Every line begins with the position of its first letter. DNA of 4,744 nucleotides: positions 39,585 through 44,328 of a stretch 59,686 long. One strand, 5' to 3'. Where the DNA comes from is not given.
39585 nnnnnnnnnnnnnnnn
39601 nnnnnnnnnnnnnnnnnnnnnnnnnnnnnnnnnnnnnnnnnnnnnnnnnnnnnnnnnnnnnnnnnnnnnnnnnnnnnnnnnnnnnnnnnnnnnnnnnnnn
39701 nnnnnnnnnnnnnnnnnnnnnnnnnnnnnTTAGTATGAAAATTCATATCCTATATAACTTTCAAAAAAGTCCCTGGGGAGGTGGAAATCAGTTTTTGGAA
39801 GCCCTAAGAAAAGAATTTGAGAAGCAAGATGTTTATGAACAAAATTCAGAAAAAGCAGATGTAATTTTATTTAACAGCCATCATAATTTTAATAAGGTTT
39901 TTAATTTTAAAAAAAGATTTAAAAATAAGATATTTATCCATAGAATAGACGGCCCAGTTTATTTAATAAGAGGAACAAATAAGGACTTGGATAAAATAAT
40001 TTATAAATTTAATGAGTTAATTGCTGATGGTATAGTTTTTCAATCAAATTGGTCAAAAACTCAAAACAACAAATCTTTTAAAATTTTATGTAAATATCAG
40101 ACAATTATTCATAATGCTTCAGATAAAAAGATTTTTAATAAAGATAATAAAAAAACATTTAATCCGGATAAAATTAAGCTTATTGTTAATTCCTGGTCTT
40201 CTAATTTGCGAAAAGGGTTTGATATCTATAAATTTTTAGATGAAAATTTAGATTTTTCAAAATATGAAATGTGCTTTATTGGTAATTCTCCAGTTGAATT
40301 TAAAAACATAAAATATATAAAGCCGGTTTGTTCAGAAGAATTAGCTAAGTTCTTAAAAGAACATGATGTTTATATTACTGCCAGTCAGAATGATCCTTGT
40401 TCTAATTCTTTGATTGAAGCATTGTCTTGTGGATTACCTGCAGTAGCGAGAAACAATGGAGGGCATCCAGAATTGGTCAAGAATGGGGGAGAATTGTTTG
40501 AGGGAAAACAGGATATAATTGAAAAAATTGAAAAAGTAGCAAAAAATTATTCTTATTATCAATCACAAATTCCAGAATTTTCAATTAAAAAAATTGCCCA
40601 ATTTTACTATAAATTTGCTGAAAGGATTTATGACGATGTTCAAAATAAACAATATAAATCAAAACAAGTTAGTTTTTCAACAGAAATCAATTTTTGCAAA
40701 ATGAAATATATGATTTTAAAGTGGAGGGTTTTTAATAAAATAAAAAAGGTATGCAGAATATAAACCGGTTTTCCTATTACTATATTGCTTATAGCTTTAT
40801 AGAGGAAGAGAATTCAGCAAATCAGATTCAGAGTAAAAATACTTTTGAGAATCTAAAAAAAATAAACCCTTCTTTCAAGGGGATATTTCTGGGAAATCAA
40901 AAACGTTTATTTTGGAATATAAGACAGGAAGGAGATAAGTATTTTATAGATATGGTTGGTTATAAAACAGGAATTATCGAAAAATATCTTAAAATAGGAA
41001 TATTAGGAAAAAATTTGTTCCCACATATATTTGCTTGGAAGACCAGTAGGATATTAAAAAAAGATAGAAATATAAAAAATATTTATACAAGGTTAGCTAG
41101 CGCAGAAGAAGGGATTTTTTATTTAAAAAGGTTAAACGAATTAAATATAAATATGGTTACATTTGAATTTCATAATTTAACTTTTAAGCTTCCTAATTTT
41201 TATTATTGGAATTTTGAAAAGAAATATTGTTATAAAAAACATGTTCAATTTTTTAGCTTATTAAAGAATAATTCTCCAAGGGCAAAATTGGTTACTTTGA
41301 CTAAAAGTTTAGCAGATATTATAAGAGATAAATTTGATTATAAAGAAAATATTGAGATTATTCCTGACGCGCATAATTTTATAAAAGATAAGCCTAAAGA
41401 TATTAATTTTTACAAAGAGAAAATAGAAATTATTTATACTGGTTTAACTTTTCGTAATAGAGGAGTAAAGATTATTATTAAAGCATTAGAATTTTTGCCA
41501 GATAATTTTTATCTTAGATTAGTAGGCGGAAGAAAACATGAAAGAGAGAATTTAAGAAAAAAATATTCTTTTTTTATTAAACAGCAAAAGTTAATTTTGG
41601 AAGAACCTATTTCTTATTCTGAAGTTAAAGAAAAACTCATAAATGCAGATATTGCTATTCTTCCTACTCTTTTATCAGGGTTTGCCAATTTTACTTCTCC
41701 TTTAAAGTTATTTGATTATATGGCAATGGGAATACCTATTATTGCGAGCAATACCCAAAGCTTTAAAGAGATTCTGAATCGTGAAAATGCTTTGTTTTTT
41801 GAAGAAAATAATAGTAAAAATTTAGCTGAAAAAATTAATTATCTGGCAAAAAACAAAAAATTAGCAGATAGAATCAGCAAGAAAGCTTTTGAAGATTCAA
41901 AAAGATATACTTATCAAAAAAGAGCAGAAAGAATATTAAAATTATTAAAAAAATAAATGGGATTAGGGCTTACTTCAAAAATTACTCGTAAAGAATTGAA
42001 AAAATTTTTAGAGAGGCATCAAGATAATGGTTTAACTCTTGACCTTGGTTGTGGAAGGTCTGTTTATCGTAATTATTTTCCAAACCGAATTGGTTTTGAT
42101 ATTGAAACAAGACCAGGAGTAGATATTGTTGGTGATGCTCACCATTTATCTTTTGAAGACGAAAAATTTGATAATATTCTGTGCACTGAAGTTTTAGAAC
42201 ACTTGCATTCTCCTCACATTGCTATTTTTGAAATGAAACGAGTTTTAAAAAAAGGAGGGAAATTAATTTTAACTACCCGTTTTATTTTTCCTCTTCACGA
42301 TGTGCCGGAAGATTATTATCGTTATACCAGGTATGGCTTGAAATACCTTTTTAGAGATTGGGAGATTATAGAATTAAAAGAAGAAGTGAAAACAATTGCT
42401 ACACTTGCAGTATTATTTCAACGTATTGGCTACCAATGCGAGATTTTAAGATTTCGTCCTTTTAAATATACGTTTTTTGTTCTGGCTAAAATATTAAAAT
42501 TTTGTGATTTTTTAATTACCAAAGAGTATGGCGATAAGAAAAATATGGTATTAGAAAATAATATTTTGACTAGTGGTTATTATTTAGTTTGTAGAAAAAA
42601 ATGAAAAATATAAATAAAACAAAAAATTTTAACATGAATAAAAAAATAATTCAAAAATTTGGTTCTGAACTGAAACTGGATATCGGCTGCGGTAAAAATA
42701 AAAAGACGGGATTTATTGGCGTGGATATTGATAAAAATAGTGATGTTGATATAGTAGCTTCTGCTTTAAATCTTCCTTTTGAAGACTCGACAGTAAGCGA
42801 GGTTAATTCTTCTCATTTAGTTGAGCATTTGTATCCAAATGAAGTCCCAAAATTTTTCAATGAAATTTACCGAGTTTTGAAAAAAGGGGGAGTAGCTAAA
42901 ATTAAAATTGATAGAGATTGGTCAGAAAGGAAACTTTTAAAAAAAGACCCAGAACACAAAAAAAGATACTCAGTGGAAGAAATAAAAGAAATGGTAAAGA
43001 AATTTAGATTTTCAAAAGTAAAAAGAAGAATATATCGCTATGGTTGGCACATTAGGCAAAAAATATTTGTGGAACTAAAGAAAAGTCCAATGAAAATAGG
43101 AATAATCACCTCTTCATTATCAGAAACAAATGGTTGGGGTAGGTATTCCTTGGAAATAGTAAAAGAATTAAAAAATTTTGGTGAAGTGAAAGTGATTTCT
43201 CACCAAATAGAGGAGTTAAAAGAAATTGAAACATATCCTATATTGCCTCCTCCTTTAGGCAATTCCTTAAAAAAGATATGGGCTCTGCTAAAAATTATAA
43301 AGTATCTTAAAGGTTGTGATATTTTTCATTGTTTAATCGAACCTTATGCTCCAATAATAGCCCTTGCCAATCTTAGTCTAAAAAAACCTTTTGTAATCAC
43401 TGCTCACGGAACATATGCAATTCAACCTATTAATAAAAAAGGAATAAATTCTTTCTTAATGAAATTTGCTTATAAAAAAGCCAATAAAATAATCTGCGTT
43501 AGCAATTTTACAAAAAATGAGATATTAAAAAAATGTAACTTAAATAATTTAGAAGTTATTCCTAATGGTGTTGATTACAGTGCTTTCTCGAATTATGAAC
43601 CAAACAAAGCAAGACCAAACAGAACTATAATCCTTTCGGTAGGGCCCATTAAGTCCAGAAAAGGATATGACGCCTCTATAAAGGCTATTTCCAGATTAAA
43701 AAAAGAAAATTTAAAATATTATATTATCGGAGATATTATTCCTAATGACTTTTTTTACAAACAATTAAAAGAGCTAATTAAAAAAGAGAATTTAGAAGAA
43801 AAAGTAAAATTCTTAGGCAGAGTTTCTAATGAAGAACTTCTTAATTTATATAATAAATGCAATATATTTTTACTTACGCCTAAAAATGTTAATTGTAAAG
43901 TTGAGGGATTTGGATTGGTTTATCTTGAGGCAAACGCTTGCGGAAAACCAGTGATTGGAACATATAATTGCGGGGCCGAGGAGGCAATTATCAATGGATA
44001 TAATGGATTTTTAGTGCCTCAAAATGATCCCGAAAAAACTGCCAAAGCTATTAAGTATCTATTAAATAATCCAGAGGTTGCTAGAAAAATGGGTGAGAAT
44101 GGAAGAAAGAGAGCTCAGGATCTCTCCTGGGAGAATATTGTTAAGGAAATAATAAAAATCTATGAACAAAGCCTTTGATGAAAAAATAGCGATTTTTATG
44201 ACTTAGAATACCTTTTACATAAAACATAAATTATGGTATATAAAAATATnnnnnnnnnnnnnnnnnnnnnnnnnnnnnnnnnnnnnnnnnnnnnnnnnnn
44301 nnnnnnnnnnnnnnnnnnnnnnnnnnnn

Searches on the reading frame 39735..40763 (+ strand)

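Call 7: search_protein_families(library=pfam, proteins=[window:39735-40763:+], max_evalue=0.001)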
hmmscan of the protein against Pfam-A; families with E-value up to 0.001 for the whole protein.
window:39735-40763:+ (342 aa): 3 families
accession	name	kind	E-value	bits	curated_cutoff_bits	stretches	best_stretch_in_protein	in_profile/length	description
PF00534.26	Glycos_transf_1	-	4.2e-13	49.6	26.4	1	190-276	73-163/172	Glycosyl transferases group 1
PF13692.12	Glyco_trans_1_4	-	5.1e-11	43.5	27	1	190-270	59-141/142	Glycosyl transferases group 1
PF13524.12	Glyco_trans_1_2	-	2e-05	25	25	1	182-271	20-114/144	Glycosyl transferase-like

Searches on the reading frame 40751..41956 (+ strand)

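Call 21: search_protein_families(library=pfam, proteins=[window:40751-41956:+], max_evalue=0.0001)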
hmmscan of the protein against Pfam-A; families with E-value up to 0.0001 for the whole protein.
window:40751-41956:+ (401 aa): 3 families
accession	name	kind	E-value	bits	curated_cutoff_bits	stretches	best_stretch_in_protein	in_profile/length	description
PF00534.26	Glycos_transf_1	-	2.8e-19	69.7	26.4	1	212-380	3-170/172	Glycosyl transferases group 1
PF13692.12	Glyco_trans_1_4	-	2.7e-15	57.3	27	1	227-368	4-142/142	Glycosyl transferases group 1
PF13524.12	Glyco_trans_1_2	-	4.9e-12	46.5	25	1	283-396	31-143/144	Glycosyl transferase-like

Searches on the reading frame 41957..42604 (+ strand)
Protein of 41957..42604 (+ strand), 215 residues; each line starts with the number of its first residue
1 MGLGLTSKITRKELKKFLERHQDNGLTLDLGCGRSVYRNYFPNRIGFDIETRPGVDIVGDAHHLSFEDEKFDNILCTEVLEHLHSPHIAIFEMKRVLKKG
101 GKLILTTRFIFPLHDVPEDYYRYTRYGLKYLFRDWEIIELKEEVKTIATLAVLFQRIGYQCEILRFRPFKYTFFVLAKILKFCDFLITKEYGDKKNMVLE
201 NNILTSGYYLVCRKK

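Call 21: search_protein_families(library=pfam, proteins=[window:41957-42604:+], max_evalue=0.0001)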
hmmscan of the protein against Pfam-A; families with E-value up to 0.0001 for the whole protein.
window:41957-42604:+ (215 aa): 6 families
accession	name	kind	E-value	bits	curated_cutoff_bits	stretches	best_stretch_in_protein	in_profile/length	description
PF08241.18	Methyltransf_11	-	2.1e-14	54.3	21.2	1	28-105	1-95/95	Methyltransferase domain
PF13489.12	Methyltransf_23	-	3.5e-13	50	27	1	11-161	10-161/164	Methyltransferase domain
PF13847.12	Methyltransf_31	-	3.3e-09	37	27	1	58-107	60-111/145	Methyltransferase domain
PF13649.12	Methyltransf_25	-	2.7e-08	34.8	27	1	57-101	51-97/97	Methyltransferase domain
PF08242.18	Methyltransf_12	-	3e-05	25.1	30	0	65-103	59-98/98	Methyltransferase domain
PF05148.21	Methyltransf_8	-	5.7e-05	23.5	27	0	15-105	64-156/219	Hypothetical methyltransferase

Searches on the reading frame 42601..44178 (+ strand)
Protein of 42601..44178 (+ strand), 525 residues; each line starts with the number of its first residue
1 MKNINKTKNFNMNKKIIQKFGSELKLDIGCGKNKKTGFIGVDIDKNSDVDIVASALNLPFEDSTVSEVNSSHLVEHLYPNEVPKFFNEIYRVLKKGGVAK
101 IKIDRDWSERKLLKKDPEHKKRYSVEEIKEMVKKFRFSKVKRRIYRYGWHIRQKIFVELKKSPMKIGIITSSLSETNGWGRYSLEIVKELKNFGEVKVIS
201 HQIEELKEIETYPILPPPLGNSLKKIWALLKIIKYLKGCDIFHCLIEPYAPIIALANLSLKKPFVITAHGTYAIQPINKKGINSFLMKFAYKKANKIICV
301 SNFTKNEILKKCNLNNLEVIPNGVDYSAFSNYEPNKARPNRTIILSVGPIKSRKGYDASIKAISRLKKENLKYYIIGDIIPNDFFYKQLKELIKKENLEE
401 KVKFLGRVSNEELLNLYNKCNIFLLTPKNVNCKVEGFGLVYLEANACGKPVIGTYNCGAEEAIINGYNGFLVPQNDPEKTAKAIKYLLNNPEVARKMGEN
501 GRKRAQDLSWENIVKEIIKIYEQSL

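Call 21: search_protein_families(library=pfam, proteins=[window:42601-44178:+], max_evalue=0.0001)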
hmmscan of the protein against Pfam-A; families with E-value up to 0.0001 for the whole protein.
window:42601-44178:+ (525 aa): 8 families
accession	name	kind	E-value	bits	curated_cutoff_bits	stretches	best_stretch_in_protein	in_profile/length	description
PF00534.26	Glycos_transf_1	-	4.5e-44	150.4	26.4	1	335-504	9-172/172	Glycosyl transferases group 1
PF13692.12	Glyco_trans_1_4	-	3.7e-31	108.7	27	1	342-490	2-142/142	Glycosyl transferases group 1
PF13439.12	Glyco_transf_4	-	8.6e-22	78.4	28.5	1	177-326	2-168/170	Glycosyltransferase Family 4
PF13524.12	Glyco_trans_1_2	-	7.9e-12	45.8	25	1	365-517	8-142/144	Glycosyl transferase-like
PF08241.18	Methyltransf_11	-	4.2e-09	37.4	21.2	1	50-98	42-92/95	Methyltransferase domain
PF13477.12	Glyco_trans_4_2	-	4.8e-07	30.5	23.4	1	184-301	14-139/139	Glycosyl transferase 4-like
PF13649.12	Methyltransf_25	-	3.2e-06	28.2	27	1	51-97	51-97/97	Methyltransferase domain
PF20706.3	GT4-conflict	-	5.7e-06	26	26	1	336-516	190-384/385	Family 4 Glycosyltransferase in conflict systems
